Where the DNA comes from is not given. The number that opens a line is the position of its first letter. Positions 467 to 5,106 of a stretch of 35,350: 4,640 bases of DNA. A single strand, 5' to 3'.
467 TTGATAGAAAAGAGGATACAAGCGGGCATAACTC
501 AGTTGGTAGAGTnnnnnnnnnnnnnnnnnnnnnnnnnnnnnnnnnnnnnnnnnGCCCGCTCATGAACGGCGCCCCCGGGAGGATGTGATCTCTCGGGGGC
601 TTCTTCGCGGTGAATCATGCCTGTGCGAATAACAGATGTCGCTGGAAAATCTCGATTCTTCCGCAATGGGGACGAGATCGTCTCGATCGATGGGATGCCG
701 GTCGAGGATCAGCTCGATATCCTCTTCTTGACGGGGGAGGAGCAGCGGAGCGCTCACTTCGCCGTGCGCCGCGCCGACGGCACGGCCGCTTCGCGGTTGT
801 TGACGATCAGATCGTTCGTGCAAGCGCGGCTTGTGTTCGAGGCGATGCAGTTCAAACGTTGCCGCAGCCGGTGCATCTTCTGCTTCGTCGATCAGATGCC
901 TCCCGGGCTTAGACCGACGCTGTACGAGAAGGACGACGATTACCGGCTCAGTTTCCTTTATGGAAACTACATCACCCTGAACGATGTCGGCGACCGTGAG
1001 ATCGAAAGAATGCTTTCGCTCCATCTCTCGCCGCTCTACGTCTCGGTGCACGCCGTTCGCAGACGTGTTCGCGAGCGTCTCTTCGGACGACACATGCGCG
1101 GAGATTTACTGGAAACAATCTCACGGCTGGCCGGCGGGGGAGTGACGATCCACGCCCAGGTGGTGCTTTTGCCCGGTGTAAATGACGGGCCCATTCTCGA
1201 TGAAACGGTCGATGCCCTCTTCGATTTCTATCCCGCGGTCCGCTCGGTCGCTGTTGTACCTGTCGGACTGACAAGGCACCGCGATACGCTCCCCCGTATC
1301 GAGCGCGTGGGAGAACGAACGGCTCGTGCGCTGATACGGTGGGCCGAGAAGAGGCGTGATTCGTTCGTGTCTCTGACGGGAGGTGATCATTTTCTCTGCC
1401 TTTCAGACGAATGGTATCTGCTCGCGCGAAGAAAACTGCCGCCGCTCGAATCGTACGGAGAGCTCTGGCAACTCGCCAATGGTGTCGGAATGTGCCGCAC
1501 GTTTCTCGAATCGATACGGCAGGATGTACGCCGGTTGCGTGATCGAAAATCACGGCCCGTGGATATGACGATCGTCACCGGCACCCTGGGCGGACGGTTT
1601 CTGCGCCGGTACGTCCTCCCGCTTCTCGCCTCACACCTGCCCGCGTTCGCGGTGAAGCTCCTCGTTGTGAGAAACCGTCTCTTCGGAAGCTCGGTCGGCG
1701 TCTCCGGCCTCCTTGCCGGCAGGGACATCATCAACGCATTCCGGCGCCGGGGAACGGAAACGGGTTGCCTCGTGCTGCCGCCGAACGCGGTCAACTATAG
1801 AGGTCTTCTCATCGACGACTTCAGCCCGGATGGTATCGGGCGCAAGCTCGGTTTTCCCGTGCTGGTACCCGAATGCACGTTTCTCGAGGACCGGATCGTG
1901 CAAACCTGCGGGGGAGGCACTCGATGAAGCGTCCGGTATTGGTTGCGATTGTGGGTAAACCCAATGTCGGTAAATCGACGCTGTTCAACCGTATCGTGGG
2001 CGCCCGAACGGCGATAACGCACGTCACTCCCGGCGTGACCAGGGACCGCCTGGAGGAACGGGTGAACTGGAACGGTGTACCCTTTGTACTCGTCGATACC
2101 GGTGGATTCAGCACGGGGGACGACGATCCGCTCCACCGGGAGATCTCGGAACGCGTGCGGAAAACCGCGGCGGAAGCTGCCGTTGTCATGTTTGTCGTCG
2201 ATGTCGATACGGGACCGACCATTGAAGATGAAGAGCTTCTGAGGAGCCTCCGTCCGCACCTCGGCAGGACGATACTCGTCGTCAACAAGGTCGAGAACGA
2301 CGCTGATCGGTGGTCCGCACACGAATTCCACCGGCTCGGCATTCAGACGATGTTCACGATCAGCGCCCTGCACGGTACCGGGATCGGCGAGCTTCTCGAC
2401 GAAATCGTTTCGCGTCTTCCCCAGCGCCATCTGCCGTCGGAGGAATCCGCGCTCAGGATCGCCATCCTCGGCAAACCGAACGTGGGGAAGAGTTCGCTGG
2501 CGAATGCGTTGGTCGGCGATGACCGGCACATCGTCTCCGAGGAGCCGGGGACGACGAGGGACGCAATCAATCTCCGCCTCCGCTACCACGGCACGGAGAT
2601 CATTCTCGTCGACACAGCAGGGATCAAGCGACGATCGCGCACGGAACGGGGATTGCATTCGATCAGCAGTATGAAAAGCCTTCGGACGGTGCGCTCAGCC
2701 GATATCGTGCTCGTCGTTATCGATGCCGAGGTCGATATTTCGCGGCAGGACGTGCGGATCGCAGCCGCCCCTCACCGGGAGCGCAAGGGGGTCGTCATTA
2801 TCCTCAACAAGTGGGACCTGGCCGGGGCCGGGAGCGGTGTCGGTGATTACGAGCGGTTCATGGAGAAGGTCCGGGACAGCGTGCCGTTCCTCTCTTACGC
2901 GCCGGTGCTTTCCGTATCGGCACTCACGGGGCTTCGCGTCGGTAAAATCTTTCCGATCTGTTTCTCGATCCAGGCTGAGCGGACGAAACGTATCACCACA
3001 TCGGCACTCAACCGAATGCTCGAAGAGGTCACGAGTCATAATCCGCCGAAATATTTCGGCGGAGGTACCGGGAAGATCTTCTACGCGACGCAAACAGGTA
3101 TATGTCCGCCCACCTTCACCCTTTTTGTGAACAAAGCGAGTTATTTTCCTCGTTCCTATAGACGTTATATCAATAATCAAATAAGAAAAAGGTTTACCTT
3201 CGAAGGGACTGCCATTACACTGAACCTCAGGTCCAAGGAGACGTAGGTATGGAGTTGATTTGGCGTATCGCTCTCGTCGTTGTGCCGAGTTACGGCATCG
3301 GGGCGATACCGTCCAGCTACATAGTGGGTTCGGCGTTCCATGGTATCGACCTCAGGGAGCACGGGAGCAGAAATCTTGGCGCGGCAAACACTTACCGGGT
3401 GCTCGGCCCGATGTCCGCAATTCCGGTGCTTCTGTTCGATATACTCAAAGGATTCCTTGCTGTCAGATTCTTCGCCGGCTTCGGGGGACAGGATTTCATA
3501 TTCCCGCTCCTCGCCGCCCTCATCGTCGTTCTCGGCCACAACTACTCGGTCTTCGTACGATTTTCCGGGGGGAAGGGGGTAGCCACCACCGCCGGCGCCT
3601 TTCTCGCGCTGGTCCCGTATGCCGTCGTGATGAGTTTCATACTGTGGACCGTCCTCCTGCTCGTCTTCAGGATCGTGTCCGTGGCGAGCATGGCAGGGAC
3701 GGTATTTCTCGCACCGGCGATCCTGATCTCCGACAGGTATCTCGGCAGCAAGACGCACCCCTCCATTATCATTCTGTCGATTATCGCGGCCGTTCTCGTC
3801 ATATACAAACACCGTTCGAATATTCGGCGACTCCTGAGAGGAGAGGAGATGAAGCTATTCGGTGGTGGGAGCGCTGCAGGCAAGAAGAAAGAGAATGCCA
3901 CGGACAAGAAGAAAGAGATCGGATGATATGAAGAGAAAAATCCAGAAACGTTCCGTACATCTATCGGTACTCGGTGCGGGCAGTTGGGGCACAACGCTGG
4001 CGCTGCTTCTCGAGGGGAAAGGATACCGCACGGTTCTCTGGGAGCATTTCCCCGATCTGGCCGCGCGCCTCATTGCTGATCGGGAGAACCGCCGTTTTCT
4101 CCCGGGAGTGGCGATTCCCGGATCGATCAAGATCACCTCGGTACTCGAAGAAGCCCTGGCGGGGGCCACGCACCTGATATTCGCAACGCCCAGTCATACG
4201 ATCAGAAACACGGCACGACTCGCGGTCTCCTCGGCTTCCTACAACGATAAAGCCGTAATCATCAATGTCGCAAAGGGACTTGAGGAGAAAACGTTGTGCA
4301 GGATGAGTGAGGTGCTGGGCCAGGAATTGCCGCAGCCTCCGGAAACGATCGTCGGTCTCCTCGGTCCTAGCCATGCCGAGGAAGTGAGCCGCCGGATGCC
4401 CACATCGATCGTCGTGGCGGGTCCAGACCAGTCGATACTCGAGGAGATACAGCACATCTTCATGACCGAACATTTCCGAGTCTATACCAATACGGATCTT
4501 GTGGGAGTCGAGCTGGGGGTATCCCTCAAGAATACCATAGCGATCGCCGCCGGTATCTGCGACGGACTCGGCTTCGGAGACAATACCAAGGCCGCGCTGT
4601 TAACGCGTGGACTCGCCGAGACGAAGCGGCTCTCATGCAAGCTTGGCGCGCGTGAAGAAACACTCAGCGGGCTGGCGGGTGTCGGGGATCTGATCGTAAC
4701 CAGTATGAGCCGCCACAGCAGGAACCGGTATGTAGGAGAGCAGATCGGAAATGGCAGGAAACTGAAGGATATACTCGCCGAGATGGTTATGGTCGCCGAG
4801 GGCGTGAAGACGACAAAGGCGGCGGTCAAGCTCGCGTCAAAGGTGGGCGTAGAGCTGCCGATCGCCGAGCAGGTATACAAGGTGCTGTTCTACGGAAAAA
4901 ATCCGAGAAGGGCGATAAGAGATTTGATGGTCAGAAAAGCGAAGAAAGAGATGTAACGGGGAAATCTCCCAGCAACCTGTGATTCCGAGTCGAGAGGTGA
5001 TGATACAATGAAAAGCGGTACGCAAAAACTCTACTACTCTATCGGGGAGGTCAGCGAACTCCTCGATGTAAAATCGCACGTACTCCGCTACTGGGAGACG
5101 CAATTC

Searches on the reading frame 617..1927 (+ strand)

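Call 68: search_protein_families(library=pfam, proteins=[window:617-1927:+], max_evalue=0.00001)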
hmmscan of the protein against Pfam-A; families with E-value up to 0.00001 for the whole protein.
window:617-1927:+ (436 aa): 3 families
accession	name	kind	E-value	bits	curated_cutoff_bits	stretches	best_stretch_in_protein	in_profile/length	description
PF19238.5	Radical_SAM_2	-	7e-52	175.6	26.7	1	77-211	17-151/151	Radical SAM-like domain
PF04459.17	DUF512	-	3e-44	151.2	25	1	214-417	1-199/202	Protein of unknown function (DUF512)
PF04055.27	Radical_SAM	-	1.6e-07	32.1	29.5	0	122-194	90-160/166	Radical SAM superfamily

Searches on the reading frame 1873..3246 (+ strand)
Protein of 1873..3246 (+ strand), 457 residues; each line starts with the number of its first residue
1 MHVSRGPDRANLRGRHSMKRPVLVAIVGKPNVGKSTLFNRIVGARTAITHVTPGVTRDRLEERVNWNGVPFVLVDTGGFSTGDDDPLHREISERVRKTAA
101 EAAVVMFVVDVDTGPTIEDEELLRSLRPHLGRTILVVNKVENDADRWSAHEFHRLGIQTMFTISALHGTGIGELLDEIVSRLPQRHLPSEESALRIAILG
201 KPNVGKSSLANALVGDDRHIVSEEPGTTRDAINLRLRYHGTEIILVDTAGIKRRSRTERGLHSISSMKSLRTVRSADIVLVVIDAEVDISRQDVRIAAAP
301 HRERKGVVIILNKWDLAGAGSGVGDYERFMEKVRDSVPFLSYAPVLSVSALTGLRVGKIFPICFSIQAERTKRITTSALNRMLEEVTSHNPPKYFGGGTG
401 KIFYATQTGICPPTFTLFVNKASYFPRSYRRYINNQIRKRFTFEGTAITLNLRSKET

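Call 68: search_protein_families(library=pfam, proteins=[window:1873-3246:+], max_evalue=0.00001)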
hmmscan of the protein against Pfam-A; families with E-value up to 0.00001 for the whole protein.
window:1873-3246:+ (457 aa): 8 families
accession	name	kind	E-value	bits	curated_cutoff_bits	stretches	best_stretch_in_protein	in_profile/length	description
PF01926.29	MMR_HSR1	-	3.1e-53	179.1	21.9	2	195-313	1-113/113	50S ribosome-binding GTPase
PF14714.11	KH_dom-like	-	1.6e-27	96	27.3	1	373-453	1-81/81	KH-domain-like of EngA bacterial GTPase enzymes, C-terminal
PF02421.24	FeoB_N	-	2.9e-22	79.3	27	2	195-319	2-120/156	Ferrous iron transport protein B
PF00350.29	Dynamin_N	-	8.3e-20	71.9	27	0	196-237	1-41/168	Dynamin family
PF00009.33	GTP_EFTU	-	6.9e-18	65.3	26.5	1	198-361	8-180/188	Elongation factor Tu GTP binding domain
PF04548.22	AIG1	-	5.4e-15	55.7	27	1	25-135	4-116/212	AIG1 family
PF03193.22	RsgA_GTPase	-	2.2e-08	34.6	30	0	195-252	108-169/174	RsgA GTPase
PF08477.19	Roc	-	6.6e-07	30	27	0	195-253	1-68/119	Ras of Complex, Roc, domain of DAPkinase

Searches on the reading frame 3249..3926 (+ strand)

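Call 68: search_protein_families(library=pfam, proteins=[window:3249-3926:+], max_evalue=0.00001)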
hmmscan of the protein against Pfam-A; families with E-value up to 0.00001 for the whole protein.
window:3249-3926:+ (225 aa): 1 family
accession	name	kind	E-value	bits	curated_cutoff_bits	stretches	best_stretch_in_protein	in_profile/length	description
PF02660.20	G3P_acyltransf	-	4.5e-48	163.9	24.1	1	14-195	2-164/164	Glycerol-3-phosphate acyltransferase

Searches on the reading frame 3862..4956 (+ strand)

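Call 68: search_protein_families(library=pfam, proteins=[window:3862-4956:+], max_evalue=0.00001)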
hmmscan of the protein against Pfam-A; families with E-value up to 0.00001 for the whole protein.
window:3862-4956:+ (364 aa): 3 families
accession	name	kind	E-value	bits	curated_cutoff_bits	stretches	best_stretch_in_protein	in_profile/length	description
PF07479.19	NAD_Gly3P_dh_C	-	2e-54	184.1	25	1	212-352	1-141/142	NAD-dependent glycerol-3-phosphate dehydrogenase C-terminus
PF01210.29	NAD_Gly3P_dh_N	-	1.2e-41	142.7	23.1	1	35-191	3-156/158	NAD-dependent glycerol-3-phosphate dehydrogenase N-terminus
PF20618.3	GPD_NAD_C_bact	-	4.4e-20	72.4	27.6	1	272-338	1-66/66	Bacterial GPD, NAD-dependent C-terminal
